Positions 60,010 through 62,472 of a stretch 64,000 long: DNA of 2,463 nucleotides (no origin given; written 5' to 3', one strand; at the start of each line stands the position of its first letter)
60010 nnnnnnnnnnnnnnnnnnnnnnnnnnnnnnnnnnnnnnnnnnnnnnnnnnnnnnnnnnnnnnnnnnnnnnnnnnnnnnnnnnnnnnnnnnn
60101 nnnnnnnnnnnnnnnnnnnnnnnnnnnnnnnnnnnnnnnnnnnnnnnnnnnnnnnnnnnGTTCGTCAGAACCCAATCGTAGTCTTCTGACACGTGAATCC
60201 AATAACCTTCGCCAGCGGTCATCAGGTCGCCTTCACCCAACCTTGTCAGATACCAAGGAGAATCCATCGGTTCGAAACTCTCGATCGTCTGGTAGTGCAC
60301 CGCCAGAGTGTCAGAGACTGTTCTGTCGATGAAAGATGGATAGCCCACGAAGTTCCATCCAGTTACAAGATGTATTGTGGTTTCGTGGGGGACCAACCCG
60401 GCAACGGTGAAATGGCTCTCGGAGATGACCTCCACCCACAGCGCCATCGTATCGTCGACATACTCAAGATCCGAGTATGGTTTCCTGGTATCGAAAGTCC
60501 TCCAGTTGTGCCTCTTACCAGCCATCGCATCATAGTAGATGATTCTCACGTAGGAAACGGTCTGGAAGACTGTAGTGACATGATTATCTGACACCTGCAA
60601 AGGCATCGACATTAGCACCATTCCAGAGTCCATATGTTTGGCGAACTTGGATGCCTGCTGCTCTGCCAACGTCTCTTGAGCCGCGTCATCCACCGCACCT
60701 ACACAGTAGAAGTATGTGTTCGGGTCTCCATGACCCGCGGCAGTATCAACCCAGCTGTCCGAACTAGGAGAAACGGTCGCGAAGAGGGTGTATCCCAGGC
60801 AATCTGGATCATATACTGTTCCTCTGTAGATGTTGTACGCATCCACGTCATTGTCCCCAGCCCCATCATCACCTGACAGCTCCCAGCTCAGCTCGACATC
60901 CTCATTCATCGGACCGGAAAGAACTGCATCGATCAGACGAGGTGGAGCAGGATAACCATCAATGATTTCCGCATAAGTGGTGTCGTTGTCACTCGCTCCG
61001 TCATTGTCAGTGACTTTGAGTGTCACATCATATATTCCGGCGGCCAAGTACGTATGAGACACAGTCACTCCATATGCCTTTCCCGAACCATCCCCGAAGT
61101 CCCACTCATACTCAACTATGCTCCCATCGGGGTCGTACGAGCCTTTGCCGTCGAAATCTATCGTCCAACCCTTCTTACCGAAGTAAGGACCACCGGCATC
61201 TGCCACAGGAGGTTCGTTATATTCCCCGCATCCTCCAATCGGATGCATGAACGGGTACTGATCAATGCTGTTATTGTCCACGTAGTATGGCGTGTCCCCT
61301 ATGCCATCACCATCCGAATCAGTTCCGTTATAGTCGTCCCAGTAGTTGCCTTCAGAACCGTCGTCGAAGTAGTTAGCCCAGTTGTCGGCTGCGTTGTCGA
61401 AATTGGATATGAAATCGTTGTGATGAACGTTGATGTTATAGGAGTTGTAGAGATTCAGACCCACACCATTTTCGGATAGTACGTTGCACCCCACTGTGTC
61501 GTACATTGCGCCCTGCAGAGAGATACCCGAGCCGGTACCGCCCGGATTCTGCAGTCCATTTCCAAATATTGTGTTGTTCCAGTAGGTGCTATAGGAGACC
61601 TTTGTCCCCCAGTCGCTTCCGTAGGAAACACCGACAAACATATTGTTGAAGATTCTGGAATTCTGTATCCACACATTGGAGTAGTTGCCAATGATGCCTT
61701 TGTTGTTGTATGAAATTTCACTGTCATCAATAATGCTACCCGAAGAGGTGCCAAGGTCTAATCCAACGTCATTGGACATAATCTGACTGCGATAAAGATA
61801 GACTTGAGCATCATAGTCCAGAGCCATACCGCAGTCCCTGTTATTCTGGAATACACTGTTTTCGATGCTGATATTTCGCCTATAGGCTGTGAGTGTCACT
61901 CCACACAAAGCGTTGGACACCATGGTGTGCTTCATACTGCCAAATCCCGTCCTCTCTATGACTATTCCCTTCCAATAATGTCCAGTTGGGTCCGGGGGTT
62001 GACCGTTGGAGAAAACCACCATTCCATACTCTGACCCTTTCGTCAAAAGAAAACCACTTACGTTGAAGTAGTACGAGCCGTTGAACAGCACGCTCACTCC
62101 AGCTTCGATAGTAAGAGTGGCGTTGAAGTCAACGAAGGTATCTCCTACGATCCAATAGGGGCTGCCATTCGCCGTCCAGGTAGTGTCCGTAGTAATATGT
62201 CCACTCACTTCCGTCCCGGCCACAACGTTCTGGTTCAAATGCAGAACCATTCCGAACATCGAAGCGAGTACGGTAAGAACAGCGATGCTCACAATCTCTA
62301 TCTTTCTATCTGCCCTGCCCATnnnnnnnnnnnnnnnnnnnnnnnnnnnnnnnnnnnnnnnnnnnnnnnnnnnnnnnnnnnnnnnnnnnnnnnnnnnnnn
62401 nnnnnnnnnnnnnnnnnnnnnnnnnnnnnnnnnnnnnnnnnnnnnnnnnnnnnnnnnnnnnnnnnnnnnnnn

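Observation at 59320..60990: Convergent secreted peptidase and beta-helix protein share a ~280-aa Fn3-like plus C-terminal module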

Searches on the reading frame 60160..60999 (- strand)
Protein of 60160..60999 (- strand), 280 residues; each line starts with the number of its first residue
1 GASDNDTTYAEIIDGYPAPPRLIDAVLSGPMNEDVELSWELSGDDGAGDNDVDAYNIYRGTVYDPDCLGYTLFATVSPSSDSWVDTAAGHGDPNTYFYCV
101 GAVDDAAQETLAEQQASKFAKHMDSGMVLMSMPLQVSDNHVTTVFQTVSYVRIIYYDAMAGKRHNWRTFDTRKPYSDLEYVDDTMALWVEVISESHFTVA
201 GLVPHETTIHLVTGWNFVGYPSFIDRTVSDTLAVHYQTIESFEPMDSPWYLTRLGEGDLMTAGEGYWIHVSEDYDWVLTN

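Call 73: predict_structure(alignment_id=A7)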
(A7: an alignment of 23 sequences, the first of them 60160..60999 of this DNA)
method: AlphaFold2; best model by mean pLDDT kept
length: 280 residues; sequences in the alignment: 23
mean_pLDDT: 91.0   pTM: 0.86
mean pLDDT of the five models: 91.0, 87.6, 86.9, 86.9, 86.8
residues with pLDDT >= 90: 233; 70-90: 25; 50-70: 10; < 50: 12
segments of 3 or more residues with pLDDT < 50: 1-12
pLDDT, mean of each block of 10 residues (from residue 1): 44 73 97 97 72 95 96 96 97 97 94 97 94 97 97 95 87 94 97 96 96 95 95 90 77 95 95 94
secondary structure, 60 per line:
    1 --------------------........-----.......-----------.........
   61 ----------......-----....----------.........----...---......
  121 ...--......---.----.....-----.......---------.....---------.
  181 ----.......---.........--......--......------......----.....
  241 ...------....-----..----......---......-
elements in order: E21-28 E34-40 E52-60 E71-76 E82-85 E96-104 E109-111 E115-123 E126-131 H141-144 E150-156 E166-170 E185-191 E195-203 E206-211 E214-219 H228-231 E236-243 E250-253 E265-270 E274-279

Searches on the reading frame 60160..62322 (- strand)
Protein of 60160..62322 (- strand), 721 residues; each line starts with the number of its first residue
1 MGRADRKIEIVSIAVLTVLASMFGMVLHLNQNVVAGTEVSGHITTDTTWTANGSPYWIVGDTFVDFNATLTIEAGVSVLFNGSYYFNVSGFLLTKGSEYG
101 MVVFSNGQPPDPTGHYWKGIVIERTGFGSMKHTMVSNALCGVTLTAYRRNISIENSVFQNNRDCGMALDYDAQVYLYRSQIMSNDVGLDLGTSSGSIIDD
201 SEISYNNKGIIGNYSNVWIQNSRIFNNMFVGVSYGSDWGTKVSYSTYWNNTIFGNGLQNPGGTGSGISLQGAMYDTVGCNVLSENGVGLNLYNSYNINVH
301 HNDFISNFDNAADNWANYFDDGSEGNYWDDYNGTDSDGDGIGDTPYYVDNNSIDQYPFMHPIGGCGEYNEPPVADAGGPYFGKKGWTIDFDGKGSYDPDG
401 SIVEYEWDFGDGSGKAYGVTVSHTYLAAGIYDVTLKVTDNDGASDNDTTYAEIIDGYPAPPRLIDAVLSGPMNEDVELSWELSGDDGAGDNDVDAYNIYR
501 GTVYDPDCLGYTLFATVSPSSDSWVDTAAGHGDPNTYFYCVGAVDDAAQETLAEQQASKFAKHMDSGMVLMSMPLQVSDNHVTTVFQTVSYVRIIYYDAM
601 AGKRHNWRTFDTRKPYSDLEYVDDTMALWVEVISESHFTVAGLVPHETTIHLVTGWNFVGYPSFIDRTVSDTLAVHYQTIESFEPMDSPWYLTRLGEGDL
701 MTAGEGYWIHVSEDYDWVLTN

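Call 4: search_protein_families(library=pfam, proteins=[window:60160-62322:-], max_evalue=1)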
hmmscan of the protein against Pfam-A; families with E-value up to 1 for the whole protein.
window:60160-62322:- (721 aa): 6 families
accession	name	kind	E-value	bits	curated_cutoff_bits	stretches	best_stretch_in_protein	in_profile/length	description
PF18911.6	PKD_4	-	4e-24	84.9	27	1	369-449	1-81/85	PKD domain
PF00801.26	PKD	-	3.4e-15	56.3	23.5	1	380-449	9-77/80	PKD domain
PF05048.19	NosD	-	7.6e-14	52.1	23.6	2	118-251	61-189/212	Periplasmic copper-binding protein (NosD)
PF13229.12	Beta_helix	-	3e-11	43.6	25.9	1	78-242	3-153/158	Right handed beta helix region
PF22352.2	K319L-like_PKD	-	7.1e-06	26.4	27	1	388-449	14-80/84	K319L-like, PKD domain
PF21027.3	Sde0182_C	-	0.078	14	27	1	387-407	1-21/83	Cellulose-binding protein Sde0182, C-terminal domain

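Call 8: search_protein_families(library=ncbifam, proteins=[window:60160-62322:-], max_evalue=1)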
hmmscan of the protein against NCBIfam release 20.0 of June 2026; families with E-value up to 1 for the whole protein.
window:60160-62322:- (721 aa): 6 families
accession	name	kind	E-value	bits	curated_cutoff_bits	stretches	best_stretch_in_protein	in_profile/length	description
TIGR04247.1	NosD_copper_fam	subfamily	1.2e-12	47.2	300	1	150-348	137-328/377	nitrous oxide reductase family maturation protein NosD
TIGR00864.1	PCC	subfamily_domain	1.3e-05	21.8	1861.4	1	385-439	1071-1123/2700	polycystin cation channel protein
NF058578.1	CPR_pilus_PamR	equivalog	0.00036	19.5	300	1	416-444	201-229/297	pilus system RbmA-like protein PamR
TIGR03804.1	para_beta_helix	repeat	0.01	15.5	19.45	1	266-307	1-42/44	parallel beta-helix repeat protein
TIGR01653.1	lactococcin_972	subfamily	0.032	14.5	32.1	0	7-38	3-36/97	lactococcin 972 family bacteriocin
NF001838.0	PRK00561.1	equivalog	0.14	11.5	265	0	261-310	41-89/259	NAD(+) kinase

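Call 59: find_encoding_contigs(protein=window:60160-62322:-, flank=3000, max_places=3)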
Protein window:60160-62322:- (721 aa): no gene with exactly this product is on record in the collection.
